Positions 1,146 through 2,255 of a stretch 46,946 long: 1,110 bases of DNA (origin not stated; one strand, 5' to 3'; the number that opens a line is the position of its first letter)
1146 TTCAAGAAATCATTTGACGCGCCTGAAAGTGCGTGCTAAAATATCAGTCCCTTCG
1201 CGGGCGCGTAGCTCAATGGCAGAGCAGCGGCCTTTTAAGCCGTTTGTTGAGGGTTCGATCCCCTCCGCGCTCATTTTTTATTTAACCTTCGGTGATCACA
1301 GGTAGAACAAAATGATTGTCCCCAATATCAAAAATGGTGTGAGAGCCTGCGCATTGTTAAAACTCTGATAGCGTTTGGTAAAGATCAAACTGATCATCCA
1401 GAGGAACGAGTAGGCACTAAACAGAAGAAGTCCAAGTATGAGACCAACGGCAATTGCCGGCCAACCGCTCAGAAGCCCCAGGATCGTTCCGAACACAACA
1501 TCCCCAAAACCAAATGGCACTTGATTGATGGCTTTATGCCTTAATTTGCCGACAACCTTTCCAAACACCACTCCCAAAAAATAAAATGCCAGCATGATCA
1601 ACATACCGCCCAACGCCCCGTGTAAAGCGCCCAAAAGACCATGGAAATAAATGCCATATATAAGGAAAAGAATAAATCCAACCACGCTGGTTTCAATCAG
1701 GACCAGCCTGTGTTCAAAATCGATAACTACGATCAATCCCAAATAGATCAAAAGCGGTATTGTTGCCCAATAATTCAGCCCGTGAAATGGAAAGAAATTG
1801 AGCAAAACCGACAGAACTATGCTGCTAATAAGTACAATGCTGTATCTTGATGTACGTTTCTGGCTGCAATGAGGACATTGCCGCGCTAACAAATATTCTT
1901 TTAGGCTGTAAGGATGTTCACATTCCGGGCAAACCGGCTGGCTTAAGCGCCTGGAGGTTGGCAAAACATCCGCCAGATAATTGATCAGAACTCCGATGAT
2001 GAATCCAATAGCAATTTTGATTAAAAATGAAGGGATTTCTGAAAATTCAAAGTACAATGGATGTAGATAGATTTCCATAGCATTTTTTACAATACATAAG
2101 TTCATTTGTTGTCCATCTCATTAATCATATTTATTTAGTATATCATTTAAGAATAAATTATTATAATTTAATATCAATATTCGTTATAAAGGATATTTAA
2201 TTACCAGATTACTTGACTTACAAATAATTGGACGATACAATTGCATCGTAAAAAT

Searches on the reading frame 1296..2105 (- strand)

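Call 52: search_protein_families(library=pfam, proteins=[window:1296-2105:-], max_evalue=0.0001)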
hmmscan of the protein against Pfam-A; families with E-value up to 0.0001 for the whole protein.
window:1296-2105:- (269 aa): 1 family
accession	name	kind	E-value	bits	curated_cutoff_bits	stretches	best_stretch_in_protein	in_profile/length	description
PF01478.23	Peptidase_A24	-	3.2e-05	24.8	26.5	1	118-232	3-102/104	Type IV leader peptidase family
